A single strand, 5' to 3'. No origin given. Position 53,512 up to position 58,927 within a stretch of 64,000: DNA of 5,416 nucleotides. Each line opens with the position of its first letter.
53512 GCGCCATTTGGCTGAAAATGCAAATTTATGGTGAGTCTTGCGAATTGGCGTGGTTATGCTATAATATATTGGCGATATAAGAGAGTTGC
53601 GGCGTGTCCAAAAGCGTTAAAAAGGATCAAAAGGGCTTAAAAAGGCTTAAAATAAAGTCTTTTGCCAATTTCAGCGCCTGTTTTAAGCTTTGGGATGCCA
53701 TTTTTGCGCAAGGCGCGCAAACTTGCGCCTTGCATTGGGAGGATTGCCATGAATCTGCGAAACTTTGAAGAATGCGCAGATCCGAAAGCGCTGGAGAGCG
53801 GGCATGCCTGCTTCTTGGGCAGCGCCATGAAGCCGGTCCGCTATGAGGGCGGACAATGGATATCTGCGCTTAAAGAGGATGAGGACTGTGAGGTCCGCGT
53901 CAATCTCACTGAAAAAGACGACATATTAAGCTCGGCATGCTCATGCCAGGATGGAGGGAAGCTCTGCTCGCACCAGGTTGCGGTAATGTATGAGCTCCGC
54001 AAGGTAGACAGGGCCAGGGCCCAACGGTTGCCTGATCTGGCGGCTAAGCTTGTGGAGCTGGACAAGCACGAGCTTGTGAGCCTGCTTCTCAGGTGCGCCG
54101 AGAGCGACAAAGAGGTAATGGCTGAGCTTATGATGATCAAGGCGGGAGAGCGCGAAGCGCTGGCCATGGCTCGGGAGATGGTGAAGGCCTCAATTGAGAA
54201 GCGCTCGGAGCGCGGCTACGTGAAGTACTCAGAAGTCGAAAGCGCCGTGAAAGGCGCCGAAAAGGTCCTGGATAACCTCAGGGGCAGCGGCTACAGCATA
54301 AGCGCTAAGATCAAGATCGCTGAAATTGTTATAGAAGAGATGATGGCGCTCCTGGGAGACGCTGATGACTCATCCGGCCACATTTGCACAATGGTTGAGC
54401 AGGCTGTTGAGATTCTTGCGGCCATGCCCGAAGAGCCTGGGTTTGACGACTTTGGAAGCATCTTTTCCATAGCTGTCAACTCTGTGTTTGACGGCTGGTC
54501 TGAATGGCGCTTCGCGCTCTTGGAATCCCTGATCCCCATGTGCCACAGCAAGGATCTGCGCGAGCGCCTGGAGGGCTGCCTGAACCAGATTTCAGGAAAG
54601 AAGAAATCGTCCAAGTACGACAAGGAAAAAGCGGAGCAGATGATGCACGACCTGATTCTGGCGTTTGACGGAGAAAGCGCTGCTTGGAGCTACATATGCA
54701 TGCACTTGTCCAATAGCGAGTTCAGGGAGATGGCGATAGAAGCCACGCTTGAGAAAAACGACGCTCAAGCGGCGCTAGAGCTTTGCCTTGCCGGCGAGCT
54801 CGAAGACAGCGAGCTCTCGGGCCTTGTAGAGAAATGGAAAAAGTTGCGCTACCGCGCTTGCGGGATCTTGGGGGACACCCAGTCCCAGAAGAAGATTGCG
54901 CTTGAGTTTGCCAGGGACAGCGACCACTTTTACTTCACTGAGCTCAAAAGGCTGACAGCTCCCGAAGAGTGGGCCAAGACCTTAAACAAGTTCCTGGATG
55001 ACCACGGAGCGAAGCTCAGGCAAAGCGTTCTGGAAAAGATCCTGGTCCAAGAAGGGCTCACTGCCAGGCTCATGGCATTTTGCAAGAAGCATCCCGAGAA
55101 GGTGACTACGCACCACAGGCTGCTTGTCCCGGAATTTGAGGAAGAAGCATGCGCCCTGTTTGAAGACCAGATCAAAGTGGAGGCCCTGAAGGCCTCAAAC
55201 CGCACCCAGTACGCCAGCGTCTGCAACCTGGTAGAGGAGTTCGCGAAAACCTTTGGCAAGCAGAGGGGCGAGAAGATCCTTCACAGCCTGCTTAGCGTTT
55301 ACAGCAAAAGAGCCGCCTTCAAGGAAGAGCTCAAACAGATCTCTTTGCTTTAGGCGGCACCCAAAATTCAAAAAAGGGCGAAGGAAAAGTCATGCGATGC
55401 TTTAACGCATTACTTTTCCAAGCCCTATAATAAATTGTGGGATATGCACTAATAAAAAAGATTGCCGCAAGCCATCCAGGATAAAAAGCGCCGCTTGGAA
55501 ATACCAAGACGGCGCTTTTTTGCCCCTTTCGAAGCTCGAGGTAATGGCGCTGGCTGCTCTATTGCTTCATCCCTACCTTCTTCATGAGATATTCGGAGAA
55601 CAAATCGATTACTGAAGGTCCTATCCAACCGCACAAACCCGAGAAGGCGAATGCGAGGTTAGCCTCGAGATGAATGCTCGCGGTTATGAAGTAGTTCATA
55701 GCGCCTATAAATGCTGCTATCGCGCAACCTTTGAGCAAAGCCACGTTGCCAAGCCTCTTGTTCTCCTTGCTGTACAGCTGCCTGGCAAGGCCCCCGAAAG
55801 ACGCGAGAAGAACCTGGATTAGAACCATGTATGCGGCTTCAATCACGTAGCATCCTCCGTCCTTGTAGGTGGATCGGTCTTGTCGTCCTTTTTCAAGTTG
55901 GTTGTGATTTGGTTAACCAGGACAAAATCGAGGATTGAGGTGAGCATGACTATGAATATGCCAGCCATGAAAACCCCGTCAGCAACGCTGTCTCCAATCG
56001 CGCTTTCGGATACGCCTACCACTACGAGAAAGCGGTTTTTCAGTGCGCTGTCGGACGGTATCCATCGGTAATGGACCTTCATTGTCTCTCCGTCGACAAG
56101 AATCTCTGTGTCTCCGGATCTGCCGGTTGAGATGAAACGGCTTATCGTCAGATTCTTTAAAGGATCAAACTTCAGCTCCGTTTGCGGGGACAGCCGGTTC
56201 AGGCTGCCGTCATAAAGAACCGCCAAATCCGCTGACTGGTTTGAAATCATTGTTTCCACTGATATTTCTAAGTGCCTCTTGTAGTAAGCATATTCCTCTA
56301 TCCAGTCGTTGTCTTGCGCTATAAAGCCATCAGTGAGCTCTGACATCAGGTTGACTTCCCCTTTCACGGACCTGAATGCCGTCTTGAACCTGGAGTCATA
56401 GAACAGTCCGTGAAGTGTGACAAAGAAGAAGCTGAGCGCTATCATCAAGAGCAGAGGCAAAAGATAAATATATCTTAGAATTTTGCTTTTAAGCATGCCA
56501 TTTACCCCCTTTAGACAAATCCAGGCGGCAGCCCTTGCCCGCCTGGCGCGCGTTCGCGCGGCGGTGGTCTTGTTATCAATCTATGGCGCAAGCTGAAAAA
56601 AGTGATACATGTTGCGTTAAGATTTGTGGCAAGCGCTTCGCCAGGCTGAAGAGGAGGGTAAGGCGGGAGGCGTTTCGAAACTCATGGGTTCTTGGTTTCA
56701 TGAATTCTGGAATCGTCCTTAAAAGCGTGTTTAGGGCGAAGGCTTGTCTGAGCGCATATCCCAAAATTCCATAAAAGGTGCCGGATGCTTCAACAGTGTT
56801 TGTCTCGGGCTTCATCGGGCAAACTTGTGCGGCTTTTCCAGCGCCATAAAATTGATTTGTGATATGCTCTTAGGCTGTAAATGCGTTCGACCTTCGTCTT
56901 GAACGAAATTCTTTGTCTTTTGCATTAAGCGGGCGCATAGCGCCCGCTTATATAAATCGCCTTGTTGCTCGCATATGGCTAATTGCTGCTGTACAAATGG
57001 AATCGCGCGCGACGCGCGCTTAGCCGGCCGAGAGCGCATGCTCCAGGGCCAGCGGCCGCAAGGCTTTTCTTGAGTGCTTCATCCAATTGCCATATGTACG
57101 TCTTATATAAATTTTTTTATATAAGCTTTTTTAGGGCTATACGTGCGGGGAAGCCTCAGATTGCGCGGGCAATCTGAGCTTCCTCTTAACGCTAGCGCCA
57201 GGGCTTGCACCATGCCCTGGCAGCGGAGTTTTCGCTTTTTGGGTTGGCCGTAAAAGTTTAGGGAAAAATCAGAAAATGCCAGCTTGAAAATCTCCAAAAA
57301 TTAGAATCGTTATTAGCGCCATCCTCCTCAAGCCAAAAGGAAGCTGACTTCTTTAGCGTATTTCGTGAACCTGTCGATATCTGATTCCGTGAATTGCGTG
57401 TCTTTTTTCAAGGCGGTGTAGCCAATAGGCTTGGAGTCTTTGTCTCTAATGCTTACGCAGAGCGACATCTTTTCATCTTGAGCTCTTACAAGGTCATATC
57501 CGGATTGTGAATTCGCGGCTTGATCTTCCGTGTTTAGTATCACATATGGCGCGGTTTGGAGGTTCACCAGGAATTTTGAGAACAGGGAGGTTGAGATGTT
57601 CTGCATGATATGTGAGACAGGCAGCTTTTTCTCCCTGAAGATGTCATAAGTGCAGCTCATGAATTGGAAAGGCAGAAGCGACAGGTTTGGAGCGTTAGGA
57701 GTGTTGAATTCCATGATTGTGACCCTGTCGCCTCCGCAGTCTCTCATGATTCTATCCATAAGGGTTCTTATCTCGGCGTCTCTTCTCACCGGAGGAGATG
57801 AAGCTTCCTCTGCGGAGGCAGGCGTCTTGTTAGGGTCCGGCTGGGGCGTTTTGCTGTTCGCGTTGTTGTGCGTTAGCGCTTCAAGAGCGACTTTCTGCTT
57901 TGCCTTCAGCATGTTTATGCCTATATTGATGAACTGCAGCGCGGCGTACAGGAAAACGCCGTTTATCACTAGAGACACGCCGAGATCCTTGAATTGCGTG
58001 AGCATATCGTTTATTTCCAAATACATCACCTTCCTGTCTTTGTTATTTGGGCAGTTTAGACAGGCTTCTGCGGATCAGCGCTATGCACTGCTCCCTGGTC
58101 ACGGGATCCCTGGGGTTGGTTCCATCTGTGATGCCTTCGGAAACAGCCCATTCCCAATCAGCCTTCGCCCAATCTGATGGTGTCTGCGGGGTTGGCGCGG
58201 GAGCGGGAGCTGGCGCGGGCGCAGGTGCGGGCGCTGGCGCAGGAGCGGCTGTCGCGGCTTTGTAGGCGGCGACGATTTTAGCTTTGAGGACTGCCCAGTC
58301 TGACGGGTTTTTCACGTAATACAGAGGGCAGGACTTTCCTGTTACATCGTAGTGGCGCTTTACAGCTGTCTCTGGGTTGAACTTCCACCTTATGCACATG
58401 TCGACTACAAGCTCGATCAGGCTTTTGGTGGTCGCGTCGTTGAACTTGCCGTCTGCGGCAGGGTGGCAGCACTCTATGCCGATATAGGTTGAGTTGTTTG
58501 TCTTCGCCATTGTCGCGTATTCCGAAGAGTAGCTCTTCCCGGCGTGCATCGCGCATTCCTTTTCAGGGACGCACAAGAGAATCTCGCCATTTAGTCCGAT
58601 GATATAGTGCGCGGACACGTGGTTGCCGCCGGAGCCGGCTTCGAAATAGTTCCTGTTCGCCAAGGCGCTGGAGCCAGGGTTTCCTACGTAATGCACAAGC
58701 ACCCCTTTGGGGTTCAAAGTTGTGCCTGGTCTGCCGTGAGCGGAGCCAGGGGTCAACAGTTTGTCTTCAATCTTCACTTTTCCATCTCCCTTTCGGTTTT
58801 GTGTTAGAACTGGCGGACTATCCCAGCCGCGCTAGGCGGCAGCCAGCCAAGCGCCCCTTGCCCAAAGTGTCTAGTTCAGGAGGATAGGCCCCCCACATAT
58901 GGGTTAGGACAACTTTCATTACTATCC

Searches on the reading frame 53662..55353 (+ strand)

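Call 54: search_protein_families(library=pfam, proteins=[window:53662-55353:+], max_evalue=0.0001)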
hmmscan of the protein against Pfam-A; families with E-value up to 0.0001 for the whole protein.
window:53662-55353:+ (563 aa): 1 family
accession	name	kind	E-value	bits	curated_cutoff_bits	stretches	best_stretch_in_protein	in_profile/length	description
PF04434.22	SWIM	-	4.3e-05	23.4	19.6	1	78-111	1-36/38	SWIM zinc finger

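Call 68: search_protein_families(library=padloc, proteins=[window:53662-55353:+], max_evalue=0.001)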
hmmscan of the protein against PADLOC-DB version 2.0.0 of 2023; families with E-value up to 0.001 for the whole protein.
window:53662-55353:+ (563 aa): 0 families

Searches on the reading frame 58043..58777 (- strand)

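Call 54: search_protein_families(library=pfam, proteins=[window:58043-58777:-], max_evalue=0.0001)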
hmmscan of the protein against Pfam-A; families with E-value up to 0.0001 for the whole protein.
window:58043-58777:- (244 aa): 1 family
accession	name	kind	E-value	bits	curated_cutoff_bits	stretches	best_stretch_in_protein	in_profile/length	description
PF01510.30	Amidase_2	-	6e-25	88.5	26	1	22-151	4-129/131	N-acetylmuramoyl-L-alanine amidase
